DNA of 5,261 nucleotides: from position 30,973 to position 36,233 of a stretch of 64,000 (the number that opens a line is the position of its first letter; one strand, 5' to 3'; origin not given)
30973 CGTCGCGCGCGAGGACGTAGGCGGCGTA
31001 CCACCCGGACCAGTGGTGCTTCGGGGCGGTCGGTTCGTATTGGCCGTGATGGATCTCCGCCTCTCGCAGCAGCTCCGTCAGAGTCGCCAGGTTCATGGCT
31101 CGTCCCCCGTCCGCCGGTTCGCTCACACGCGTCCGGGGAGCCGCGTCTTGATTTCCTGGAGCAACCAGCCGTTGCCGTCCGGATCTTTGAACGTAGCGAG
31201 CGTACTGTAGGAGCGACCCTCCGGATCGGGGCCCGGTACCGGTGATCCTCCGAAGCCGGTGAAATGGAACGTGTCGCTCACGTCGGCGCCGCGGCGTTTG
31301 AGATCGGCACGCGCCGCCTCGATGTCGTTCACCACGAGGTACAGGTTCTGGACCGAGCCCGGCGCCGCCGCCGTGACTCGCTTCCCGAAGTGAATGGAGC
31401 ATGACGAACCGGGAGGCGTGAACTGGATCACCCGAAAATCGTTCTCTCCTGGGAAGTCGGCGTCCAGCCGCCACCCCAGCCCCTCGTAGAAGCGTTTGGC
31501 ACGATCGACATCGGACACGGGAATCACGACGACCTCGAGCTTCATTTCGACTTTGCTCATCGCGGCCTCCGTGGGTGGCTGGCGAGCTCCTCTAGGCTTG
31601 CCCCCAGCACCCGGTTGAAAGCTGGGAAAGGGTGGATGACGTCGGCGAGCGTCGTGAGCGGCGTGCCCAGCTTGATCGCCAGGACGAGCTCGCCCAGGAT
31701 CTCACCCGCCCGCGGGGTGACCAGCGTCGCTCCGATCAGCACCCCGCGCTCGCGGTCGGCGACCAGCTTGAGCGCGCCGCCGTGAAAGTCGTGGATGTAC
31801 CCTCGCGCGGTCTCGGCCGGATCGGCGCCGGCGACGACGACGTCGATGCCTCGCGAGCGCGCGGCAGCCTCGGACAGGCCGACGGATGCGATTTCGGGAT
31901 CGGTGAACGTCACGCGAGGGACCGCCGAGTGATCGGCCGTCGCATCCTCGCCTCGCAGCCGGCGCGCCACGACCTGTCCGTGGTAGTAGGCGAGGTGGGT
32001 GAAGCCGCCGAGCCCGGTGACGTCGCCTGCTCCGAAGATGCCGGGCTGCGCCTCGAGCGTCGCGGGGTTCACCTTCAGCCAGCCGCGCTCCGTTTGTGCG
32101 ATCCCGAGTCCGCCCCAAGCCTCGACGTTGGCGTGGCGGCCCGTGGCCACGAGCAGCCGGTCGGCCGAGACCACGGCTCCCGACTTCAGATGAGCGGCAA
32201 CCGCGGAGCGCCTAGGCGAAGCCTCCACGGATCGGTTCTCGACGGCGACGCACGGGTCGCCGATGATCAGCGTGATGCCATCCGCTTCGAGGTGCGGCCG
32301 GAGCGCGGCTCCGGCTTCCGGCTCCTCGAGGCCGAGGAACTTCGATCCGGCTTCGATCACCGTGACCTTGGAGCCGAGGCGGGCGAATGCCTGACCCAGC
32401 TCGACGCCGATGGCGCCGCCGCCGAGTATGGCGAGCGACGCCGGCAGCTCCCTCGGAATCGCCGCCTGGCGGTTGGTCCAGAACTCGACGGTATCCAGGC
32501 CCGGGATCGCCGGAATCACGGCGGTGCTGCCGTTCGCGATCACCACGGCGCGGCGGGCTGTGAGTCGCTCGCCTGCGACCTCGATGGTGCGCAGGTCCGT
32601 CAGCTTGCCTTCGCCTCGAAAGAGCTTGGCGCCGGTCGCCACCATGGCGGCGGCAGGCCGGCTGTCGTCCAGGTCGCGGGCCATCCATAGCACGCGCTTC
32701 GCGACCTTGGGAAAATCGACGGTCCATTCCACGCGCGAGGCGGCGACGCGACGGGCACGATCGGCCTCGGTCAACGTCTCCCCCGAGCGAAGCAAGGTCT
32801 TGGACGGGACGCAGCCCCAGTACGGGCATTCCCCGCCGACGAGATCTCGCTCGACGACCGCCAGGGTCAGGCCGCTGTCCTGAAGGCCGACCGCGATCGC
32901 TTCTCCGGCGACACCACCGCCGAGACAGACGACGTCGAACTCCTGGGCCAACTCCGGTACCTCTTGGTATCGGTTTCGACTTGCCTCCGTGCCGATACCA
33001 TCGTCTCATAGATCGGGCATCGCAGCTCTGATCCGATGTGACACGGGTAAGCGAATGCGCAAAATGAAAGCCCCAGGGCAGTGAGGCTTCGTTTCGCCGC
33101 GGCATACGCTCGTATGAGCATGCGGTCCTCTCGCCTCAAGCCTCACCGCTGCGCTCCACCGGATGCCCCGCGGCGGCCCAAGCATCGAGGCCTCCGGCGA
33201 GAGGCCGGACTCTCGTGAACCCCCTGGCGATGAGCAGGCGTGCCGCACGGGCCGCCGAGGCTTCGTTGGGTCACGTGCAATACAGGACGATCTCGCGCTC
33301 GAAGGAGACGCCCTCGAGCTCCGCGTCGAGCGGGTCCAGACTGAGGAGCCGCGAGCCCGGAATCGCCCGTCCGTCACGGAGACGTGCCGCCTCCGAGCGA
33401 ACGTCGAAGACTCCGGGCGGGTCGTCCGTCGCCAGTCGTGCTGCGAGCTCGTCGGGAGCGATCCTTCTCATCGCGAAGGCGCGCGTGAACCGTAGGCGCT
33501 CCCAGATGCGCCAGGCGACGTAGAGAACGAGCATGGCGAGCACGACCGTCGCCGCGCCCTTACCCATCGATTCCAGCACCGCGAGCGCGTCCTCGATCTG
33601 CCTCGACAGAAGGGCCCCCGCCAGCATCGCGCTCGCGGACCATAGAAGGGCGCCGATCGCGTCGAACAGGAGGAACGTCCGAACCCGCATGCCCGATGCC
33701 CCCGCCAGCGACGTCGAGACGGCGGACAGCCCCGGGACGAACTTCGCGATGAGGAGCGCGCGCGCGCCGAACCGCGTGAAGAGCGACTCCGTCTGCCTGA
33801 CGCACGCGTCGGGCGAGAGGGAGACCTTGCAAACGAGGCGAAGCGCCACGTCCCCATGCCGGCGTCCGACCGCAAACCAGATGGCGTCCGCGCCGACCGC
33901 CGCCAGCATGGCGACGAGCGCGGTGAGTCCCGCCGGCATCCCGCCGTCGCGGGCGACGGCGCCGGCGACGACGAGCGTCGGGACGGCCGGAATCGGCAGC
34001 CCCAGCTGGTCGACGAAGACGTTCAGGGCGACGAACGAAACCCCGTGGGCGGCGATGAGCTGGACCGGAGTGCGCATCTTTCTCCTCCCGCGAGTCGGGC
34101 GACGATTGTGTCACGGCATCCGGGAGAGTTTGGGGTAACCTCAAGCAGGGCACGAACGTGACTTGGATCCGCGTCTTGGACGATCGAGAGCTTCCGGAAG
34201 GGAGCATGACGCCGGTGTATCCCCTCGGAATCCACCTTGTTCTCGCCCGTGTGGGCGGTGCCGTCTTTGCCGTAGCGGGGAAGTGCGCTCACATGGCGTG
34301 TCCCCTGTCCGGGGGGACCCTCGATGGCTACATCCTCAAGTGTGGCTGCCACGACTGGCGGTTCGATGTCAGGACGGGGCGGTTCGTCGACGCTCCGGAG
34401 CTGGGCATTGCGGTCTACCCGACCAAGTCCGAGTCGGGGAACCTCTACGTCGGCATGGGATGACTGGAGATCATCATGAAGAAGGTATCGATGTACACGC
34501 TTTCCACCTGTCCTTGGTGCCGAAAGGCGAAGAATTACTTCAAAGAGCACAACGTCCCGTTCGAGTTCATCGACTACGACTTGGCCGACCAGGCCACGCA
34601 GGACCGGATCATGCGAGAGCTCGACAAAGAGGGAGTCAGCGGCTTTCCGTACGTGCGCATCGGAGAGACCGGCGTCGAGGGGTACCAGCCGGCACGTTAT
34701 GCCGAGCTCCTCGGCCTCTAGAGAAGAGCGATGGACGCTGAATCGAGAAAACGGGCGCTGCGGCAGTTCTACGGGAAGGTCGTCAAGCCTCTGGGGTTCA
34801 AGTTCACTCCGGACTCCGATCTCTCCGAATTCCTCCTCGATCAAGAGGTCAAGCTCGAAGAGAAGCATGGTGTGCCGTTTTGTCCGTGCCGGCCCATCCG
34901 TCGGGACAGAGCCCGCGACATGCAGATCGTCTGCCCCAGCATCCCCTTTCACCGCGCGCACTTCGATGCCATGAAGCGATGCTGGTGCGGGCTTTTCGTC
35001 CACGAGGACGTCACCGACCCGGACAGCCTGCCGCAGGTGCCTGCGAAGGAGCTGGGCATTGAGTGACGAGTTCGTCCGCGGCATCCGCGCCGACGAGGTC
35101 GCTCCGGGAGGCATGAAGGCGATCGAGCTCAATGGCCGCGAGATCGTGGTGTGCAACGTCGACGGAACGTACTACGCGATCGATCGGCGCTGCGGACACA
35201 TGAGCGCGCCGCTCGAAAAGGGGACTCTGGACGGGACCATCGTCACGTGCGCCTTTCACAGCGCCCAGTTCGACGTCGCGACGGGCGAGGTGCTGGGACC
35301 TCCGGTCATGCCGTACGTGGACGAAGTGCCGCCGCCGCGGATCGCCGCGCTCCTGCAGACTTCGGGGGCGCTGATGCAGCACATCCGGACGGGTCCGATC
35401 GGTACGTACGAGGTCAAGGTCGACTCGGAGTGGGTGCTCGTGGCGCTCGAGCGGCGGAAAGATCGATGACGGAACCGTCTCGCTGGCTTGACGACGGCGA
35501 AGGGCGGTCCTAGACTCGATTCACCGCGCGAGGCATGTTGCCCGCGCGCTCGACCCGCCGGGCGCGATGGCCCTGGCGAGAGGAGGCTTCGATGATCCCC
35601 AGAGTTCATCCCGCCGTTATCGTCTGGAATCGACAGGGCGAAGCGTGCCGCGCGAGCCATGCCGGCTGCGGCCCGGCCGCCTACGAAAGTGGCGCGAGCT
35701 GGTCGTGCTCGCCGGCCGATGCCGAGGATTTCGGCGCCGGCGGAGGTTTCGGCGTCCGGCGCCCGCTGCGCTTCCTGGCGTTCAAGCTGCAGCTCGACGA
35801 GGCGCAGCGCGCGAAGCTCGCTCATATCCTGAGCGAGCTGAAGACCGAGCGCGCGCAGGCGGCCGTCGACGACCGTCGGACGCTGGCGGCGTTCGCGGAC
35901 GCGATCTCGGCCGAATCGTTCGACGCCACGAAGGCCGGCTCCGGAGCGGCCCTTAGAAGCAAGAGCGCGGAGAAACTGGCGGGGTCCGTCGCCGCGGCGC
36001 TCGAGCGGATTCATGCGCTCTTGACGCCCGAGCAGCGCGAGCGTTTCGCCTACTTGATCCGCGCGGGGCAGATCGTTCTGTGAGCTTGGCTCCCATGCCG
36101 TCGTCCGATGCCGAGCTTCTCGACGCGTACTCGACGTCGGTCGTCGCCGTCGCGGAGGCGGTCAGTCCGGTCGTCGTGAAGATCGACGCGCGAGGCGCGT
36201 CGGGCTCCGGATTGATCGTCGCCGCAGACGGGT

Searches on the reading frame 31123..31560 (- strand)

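Call 42: search_protein_families(library=pfam, proteins=[window:31123-31560:-], max_evalue=0.001)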
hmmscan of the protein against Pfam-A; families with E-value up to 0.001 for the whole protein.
window:31123-31560:- (145 aa): 3 families
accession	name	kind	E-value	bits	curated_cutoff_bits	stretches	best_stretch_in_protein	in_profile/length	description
PF00903.31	Glyoxalase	-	3.7e-12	47.1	20.6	1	8-132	2-119/121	Glyoxalase/Bleomycin resistance protein/Dioxygenase superfamily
PF22677.2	Ble-like_N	-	3e-09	36.9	24.5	1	11-37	5-33/41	Bleomycin resistance protein-like N-terminal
PF13669.12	Glyoxalase_4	-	0.00016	22.4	27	1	11-101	3-100/109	Glyoxalase/Bleomycin resistance protein/Dioxygenase superfamily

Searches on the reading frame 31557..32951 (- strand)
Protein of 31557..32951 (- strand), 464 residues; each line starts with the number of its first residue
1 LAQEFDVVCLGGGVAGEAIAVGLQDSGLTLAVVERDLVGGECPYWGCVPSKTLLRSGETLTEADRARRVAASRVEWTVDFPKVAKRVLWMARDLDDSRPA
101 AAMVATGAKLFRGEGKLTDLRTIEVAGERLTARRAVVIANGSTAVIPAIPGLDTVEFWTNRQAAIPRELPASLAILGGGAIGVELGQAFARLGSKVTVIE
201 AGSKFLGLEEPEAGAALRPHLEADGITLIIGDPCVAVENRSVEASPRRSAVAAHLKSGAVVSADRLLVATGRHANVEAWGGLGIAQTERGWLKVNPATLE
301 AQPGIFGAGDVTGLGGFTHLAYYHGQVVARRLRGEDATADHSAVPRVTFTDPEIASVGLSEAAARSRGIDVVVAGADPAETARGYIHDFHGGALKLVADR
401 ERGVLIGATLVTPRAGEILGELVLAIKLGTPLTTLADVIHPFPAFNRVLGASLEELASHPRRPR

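Call 42: search_protein_families(library=pfam, proteins=[window:31557-32951:-], max_evalue=0.001)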
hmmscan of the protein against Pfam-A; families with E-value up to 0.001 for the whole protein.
window:31557-32951:- (464 aa): 4 families
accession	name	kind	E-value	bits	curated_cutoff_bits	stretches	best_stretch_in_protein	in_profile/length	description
PF07992.20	Pyr_redox_2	-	1.4e-49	169.5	26.1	1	5-325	1-291/291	Pyridine nucleotide-disulphide oxidoreductase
PF02852.28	Pyr_redox_dim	-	9.6e-24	84.2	25.3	1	344-447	1-104/110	Pyridine nucleotide-disulphide oxidoreductase, dimerisation domain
PF00070.33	Pyr_redox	-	1.1e-15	58.3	22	1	173-240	2-69/82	Pyridine nucleotide-disulphide oxidoreductase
PF13738.12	Pyr_redox_3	-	1.3e-08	34.9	30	1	123-309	116-305/305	Pyridine nucleotide-disulphide oxidoreductase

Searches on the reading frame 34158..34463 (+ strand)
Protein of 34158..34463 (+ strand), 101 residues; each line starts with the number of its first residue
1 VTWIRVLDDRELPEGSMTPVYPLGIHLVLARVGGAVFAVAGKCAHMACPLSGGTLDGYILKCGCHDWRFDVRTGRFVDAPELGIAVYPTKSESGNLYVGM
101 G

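Call 42: search_protein_families(library=pfam, proteins=[window:34158-34463:+], max_evalue=0.001)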
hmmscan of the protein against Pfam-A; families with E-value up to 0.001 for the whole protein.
window:34158-34463:+ (101 aa): 2 families
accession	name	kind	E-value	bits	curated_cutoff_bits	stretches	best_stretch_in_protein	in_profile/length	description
PF00355.32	Rieske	-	1.2e-18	67.2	20.3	1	2-87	1-87/88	Rieske [2Fe-2S] domain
PF13806.12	Rieske_2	-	2.8e-06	27.6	27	1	3-98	2-103/104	Rieske-like [2Fe-2S] domain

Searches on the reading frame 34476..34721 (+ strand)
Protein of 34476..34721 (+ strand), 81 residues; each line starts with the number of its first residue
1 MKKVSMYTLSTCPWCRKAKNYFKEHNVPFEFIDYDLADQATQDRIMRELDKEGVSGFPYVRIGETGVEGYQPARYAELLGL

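Call 42: search_protein_families(library=pfam, proteins=[window:34476-34721:+], max_evalue=0.001)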
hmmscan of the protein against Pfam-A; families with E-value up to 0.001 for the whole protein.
window:34476-34721:+ (81 aa): 2 families
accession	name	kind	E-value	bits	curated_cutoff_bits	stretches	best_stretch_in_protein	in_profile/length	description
PF00462.30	Glutaredoxin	-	3.9e-12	46.6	22.9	1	4-65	1-58/60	Glutaredoxin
PF13417.12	GST_N_3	-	0.00014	22.6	22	1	7-43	2-35/75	Glutathione S-transferase, N-terminal domain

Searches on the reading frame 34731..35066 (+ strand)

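Call 42: search_protein_families(library=pfam, proteins=[window:34731-35066:+], max_evalue=0.001)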
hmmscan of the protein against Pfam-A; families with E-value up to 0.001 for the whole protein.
window:34731-35066:+ (111 aa): 1 family
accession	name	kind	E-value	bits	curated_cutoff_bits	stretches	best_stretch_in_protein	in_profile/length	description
PF02943.20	FeThRed_B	-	8.5e-23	80.9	22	1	9-102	4-98/106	Ferredoxin thioredoxin reductase catalytic beta chain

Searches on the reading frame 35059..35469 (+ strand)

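Call 42: search_protein_families(library=pfam, proteins=[window:35059-35469:+], max_evalue=0.001)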
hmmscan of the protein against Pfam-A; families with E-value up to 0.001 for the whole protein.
window:35059-35469:+ (136 aa): 3 families
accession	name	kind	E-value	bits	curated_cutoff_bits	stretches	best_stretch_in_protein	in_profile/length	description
PF00355.32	Rieske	-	1.2e-17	64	20.3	1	10-85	7-82/88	Rieske [2Fe-2S] domain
PF22543.2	Rieske_4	-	1.3e-07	32.3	28.4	1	23-80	18-79/119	Soluble Rieske-type ferredoxin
PF13806.12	Rieske_2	-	3.9e-06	27.2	27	1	7-128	4-103/104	Rieske-like [2Fe-2S] domain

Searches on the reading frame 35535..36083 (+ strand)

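Call 42: search_protein_families(library=pfam, proteins=[window:35535-36083:+], max_evalue=0.001)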
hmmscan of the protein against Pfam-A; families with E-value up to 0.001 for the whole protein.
window:35535-36083:+ (182 aa): 2 families
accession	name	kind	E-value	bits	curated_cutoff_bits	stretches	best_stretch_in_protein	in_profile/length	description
PF07813.17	LTXXQ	-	7.5e-11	43.1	24.3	1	77-172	5-97/100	LTXXQ motif family protein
PF13801.11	Metal_resist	-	4.2e-07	30.6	29.2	1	69-170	31-125/125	Heavy-metal resistance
